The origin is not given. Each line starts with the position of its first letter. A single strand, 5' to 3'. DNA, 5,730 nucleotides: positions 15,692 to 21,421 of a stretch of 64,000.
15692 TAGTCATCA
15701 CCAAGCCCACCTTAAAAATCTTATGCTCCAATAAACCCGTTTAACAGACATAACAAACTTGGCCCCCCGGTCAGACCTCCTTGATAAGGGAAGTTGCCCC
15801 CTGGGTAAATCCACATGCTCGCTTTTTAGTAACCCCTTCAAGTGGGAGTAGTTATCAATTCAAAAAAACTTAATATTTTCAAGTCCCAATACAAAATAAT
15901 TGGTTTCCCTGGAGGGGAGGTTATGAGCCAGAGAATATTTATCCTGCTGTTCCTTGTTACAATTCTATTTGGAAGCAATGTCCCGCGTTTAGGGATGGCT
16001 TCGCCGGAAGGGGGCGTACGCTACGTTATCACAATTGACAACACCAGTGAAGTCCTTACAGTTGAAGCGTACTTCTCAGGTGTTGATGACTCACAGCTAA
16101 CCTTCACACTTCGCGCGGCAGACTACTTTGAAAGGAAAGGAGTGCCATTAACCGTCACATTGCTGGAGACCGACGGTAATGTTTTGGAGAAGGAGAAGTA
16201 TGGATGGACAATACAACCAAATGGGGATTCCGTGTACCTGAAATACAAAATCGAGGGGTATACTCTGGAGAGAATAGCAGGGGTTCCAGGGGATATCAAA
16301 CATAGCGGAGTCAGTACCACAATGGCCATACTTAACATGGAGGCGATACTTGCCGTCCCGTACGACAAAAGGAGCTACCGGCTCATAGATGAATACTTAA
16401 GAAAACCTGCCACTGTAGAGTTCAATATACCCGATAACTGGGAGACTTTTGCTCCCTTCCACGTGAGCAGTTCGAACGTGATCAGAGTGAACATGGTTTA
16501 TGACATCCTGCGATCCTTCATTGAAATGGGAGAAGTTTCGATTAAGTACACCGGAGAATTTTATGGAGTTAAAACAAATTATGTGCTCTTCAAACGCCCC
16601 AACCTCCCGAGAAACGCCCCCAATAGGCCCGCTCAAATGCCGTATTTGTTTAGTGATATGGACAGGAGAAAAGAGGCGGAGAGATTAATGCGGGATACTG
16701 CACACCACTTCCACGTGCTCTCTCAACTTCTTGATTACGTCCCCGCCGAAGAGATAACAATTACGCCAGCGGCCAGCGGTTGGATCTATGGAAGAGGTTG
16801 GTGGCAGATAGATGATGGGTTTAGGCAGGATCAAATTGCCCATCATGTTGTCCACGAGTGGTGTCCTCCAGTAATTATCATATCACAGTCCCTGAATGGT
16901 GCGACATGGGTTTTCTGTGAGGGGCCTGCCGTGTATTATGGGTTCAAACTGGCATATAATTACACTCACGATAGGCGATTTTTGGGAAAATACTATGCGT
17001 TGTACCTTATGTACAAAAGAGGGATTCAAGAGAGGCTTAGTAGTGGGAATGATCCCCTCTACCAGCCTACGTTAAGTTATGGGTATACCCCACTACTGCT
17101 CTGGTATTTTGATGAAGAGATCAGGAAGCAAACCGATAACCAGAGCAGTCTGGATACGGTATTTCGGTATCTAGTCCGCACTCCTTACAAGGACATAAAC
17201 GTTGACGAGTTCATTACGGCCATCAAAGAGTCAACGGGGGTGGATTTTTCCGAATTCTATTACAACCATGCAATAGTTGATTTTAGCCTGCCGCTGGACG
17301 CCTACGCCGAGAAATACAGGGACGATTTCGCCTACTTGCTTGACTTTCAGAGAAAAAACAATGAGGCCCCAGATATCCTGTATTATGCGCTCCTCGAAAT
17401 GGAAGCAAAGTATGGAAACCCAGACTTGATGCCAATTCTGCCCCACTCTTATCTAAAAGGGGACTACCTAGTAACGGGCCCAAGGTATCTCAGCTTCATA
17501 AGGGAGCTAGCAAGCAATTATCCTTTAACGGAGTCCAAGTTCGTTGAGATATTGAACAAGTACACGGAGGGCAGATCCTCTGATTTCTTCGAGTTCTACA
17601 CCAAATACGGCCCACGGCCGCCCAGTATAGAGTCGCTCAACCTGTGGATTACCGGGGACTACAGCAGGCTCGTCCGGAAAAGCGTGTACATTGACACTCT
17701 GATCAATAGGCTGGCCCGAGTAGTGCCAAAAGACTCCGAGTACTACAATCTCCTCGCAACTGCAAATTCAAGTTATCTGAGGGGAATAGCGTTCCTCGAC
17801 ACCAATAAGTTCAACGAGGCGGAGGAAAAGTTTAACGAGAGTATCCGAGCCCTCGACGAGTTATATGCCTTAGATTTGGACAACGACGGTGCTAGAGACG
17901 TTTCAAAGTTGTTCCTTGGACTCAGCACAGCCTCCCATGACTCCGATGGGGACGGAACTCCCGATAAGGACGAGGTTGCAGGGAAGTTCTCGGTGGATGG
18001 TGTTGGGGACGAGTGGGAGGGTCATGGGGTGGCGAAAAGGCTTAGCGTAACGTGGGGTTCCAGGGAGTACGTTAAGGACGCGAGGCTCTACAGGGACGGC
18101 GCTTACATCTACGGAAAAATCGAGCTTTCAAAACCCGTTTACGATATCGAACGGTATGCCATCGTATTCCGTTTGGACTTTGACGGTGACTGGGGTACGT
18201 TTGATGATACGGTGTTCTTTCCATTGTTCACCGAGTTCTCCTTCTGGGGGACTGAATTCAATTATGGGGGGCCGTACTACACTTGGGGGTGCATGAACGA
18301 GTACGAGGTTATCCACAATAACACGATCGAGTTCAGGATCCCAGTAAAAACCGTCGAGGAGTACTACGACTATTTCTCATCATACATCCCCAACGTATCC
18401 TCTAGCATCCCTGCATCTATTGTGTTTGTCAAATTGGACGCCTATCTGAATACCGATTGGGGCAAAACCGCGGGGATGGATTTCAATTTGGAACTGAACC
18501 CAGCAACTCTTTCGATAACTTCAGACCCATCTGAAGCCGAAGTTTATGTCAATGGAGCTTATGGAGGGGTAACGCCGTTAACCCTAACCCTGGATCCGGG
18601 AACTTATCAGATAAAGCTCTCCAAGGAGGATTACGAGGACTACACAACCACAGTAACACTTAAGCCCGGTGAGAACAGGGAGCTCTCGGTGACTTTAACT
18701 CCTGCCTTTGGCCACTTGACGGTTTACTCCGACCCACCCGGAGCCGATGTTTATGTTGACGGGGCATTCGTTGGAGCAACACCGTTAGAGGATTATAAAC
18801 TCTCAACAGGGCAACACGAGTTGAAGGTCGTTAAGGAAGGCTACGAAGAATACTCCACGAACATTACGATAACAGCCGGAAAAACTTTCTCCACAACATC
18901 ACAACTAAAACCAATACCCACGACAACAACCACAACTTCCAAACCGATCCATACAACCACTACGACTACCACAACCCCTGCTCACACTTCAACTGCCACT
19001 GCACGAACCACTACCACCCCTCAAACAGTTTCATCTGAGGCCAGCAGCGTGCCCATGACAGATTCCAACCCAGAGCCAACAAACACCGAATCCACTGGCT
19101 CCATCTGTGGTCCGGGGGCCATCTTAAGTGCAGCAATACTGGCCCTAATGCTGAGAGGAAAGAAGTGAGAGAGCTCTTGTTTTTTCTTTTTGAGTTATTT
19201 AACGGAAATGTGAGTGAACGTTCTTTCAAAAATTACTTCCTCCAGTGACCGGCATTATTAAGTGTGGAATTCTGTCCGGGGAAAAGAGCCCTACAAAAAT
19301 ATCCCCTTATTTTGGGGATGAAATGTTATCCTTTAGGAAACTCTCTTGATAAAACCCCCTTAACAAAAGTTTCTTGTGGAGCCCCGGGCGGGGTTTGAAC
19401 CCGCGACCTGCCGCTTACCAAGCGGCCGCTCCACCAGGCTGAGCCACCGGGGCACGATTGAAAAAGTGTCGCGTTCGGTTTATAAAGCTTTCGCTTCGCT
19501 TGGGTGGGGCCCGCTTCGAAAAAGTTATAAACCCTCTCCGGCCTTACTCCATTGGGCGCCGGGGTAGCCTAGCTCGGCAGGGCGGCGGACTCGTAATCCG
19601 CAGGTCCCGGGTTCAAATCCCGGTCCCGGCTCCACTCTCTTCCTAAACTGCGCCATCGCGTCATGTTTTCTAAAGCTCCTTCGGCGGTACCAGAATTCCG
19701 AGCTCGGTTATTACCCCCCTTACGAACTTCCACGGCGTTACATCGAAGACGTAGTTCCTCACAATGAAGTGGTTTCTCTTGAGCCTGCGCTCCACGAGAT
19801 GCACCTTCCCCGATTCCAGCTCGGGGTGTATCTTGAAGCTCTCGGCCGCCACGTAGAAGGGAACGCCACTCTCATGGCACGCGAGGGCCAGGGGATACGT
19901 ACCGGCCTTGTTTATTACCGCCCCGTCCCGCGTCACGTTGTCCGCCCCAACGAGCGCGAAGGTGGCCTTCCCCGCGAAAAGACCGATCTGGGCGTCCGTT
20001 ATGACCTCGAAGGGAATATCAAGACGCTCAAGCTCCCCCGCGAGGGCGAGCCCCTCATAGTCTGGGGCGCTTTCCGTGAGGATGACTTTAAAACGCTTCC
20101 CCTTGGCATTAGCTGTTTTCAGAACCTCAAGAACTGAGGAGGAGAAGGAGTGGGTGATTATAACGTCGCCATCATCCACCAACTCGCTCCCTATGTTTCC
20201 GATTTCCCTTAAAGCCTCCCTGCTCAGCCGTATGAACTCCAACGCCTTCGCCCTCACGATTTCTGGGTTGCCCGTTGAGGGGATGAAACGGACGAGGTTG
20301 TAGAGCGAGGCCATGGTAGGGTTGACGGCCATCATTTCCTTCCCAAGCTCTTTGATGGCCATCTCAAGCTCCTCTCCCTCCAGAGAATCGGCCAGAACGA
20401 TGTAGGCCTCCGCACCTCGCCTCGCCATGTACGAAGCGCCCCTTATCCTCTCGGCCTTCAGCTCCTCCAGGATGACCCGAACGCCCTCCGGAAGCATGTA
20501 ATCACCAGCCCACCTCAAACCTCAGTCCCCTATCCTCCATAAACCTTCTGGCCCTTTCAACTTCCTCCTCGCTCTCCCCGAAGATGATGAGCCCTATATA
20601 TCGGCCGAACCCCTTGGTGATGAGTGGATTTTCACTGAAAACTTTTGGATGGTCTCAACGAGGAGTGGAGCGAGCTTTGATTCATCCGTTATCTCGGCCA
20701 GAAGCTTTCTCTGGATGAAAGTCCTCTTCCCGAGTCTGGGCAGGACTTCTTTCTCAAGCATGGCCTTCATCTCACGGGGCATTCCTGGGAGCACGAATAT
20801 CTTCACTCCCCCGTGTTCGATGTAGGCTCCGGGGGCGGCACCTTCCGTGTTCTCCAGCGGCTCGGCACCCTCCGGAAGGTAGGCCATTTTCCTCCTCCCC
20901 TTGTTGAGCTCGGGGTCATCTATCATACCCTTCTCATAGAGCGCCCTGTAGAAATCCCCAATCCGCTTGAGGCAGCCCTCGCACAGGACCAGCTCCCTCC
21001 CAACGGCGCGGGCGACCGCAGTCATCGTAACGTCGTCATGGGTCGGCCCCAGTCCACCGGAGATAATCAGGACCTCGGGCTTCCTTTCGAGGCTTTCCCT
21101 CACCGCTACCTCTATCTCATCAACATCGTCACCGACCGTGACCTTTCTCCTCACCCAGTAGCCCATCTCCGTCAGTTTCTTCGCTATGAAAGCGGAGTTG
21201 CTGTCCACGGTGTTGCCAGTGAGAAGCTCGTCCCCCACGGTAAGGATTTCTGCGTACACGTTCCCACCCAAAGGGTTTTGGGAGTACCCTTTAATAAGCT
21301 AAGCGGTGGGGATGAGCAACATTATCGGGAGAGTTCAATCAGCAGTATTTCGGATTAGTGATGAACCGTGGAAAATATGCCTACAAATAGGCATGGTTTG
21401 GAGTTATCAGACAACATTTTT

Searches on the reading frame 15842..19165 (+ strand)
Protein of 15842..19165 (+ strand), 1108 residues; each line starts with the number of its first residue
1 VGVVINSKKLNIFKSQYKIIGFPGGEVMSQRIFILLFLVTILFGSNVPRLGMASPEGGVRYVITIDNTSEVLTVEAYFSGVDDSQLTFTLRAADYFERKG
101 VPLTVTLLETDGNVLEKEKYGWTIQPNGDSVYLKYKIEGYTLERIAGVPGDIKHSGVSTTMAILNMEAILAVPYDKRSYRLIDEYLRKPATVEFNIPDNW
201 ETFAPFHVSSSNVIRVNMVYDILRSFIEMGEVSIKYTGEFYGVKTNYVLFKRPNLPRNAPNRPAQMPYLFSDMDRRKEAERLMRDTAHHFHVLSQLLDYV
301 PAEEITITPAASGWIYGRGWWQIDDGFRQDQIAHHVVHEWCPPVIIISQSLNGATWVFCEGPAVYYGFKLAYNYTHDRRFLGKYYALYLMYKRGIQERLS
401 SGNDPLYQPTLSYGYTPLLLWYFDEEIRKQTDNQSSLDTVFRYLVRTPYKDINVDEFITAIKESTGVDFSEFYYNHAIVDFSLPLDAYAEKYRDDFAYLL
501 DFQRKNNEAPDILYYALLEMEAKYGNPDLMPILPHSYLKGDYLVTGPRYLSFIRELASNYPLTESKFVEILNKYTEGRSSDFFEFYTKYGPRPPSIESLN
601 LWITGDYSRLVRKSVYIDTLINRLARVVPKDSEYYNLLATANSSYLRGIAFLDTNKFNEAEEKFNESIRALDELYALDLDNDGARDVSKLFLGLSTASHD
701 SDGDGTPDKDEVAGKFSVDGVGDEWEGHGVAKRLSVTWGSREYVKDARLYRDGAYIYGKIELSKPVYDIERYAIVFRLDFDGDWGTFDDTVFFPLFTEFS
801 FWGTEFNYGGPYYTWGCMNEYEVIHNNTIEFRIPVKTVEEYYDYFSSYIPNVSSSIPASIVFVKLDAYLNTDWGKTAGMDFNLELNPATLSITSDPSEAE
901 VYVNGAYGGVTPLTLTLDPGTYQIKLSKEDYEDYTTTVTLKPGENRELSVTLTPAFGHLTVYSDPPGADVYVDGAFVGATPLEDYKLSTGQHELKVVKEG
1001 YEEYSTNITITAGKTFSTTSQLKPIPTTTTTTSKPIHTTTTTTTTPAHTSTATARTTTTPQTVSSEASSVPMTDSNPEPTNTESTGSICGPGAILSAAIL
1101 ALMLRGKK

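Call 91: search_protein_families(library=pfam, proteins=[window:15842-19165:+], max_evalue=0.001)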
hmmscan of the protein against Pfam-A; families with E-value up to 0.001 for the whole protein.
window:15842-19165:+ (1108 aa): 2 families
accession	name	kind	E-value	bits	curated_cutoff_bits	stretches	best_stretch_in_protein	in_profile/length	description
PF08308.17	PEGA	-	6.5e-43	144.9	20.8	2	889-954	3-69/71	PEGA domain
PF22820.2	TcaA_3rd_4th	-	0.00083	19.7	27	0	959-986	5-31/73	TcaA protein 3rd/4th domain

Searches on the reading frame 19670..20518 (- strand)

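Call 6: search_protein_families(library=pfam, proteins=[window:19670-20518:-], max_evalue=1)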
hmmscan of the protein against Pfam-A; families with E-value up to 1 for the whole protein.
window:19670-20518:- (282 aa): 1 family
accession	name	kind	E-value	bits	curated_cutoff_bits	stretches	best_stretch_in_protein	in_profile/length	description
PF01008.23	IF-2B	-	4e-56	190.7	22.4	1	25-278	2-280/280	Initiation factor 2 subunit family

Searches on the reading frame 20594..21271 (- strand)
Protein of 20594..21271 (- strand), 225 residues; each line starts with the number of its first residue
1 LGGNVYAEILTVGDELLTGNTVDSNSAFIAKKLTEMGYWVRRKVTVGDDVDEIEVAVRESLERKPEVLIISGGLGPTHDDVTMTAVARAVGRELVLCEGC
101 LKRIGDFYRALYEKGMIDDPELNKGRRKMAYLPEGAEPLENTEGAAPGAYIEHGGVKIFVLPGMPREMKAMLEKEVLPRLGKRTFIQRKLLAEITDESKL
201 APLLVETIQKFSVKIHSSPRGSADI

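Call 6: search_protein_families(library=pfam, proteins=[window:20594-21271:-], max_evalue=1)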
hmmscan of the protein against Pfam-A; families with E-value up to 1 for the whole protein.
window:20594-21271:- (225 aa): 1 family
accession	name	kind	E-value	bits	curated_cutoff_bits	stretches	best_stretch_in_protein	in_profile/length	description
PF00994.29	MoCF_biosynth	-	3.7e-36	124.4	26.6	1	8-181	1-143/144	Probable molybdopterin binding domain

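Call 23: find_related_loci(query=window:20594-21268:-, collection=genome_contigs, flank=10000)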
Query window:20594-21268:- (224 aa) in genome_contigs; peptide patterns used: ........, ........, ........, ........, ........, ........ (x = any residue, [..] = any of these).
600 stretches matched a pattern (row limit reached: there are more); 318 encode a relative of the query (tblastn E <= 1e-3); the best 80 are kept; 80 distinct loci.
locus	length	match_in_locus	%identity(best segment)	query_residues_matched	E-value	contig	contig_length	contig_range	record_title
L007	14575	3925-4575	82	4-220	7e-121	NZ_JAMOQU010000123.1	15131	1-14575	MAG: Thermococcus sp. isolate 4561-380_maxbin2_scaf2bin.010 4561-380_scaffold_864_c1, whole genome shotgun sequence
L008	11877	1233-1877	82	6-220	3e-118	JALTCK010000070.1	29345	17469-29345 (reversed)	MAG: Thermococcus sp. isolate S013_metabat2_scaf2bin.004 S013_NODE_254_length_29345_cov_2.467383, whole genome shotgun s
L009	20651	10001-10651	80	4-220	2e-115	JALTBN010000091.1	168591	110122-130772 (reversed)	MAG: Thermococcus sp. isolate S013_maxbin2_scaf2bin.030 S013_NODE_6_length_168591_cov_63.465696, whole genome shotgun se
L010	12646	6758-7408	79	4-220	5e-115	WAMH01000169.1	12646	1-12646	MAG: Thermococcus sp. isolate S017_7 k151_56884, whole genome shotgun sequence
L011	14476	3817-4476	79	1-220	6e-115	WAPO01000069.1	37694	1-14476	MAG: Thermococcus sp. isolate S144_40 k151_25317, whole genome shotgun sequence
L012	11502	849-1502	78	3-220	1e-114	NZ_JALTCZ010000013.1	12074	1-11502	MAG: Thermococcus sp. isolate S013_metabat2_scaf2bin.060 S013_NODE_1147_length_12074_cov_4.290115, whole genome shotgun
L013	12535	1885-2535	77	4-220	8e-113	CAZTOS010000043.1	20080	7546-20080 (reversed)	MAG TPA_asm: uncultured Thermococci archaeon isolate SRP141559_co1_254 genome assembly, contig: NODE_1292_length_20080_c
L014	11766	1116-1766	76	4-220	2e-112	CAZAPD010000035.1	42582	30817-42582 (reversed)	MAG TPA_asm: uncultured Thermococci archaeon isolate binchicken_co219_303 genome assembly, contig: k141_643287, whole ge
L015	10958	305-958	78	3-220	3e-112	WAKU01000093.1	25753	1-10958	MAG: Thermococcus sp. isolate S013_22 k151_53938, whole genome shotgun sequence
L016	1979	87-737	76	4-220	2e-116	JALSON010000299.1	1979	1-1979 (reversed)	MAG: Thermococcaceae archaeon isolate 356-284_metabat1_scaf2bin.116 356-284_scaffold_53361_c1, whole genome shotgun sequ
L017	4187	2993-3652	71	1-220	2e-106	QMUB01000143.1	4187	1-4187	MAG: Thermococci archaeon isolate B89_G9 B89_Guay9_scaffold_45012, whole genome shotgun sequence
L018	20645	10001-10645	75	6-220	5e-102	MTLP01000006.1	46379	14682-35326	MAG: Thermococcus sp. JdFR-02 JGI24019J35510_1000212, whole genome shotgun sequence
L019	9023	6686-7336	70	4-220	7e-102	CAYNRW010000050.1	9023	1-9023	MAG TPA_asm: uncultured Thermococci archaeon isolate binchicken_co256_372 genome assembly, contig: NODE_21644_length_902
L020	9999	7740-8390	69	4-220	8e-101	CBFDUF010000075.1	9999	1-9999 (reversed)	MAG TPA_asm: uncultured Thermococci archaeon isolate SRR6823439_binner13_Refined_15 genome assembly, contig: ERZ534240.4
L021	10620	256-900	57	6-220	1e-74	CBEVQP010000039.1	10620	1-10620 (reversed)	MAG TPA_asm: uncultured Thermoplasmata archaeon isolate SRR22064146_binner13_Refined_6 genome assembly, contig: ERZ25515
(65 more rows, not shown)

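Call 48: search_protein_families(library=pfam, proteins=[L087:11014-11475:+], max_evalue=1)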
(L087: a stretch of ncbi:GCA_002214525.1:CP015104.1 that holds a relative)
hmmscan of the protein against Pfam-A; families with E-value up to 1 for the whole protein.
L087:11014-11475:+ (154 aa): 0 families
